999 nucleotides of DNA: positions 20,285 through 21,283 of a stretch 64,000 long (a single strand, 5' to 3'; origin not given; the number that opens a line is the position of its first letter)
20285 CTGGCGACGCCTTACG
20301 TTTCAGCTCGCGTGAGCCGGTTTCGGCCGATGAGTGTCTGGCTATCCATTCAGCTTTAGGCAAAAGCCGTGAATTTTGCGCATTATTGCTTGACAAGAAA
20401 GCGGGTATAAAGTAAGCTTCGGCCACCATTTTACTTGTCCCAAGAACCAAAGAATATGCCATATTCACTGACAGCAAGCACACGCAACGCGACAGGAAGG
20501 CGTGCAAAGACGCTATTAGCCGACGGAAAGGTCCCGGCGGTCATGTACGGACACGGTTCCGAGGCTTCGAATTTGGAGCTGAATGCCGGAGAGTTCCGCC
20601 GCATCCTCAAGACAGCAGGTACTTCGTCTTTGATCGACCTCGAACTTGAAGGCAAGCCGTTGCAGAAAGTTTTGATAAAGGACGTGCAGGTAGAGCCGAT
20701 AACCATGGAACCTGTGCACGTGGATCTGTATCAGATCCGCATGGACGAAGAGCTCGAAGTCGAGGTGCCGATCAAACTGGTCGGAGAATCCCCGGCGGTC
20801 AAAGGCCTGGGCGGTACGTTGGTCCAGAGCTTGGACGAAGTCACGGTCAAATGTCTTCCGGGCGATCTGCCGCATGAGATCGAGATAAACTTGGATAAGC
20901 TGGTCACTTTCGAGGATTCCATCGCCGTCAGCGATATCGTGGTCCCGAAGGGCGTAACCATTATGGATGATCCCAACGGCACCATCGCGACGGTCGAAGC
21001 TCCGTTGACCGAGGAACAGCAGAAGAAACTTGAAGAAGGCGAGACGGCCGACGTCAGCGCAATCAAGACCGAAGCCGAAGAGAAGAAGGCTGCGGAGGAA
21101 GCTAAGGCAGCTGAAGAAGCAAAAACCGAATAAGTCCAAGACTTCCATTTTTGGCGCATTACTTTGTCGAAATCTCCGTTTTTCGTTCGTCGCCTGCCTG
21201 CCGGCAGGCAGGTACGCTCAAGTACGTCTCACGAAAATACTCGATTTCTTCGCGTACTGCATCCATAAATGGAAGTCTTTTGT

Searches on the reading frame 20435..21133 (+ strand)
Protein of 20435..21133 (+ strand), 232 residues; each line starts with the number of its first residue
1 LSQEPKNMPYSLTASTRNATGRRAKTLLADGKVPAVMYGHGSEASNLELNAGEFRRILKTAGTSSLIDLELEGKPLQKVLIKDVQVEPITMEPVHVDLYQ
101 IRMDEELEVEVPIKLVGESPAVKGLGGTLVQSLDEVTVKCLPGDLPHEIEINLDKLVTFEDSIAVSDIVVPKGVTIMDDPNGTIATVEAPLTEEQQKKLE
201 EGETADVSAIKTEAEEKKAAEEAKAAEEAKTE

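Call 71: search_protein_families(library=pfam, proteins=[window:20435-21133:+], max_evalue=0.001)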
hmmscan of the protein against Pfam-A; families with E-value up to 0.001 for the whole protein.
window:20435-21133:+ (232 aa): 2 families
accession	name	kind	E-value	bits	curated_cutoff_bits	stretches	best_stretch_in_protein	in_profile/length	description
PF14693.11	Ribosomal_TL5_C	-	3.3e-24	85.5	27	1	107-190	2-83/84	Ribosomal protein TL5, C-terminal domain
PF01386.24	Ribosomal_L25p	-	4.3e-21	75.6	23.6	1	12-98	1-82/82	Ribosomal L25p family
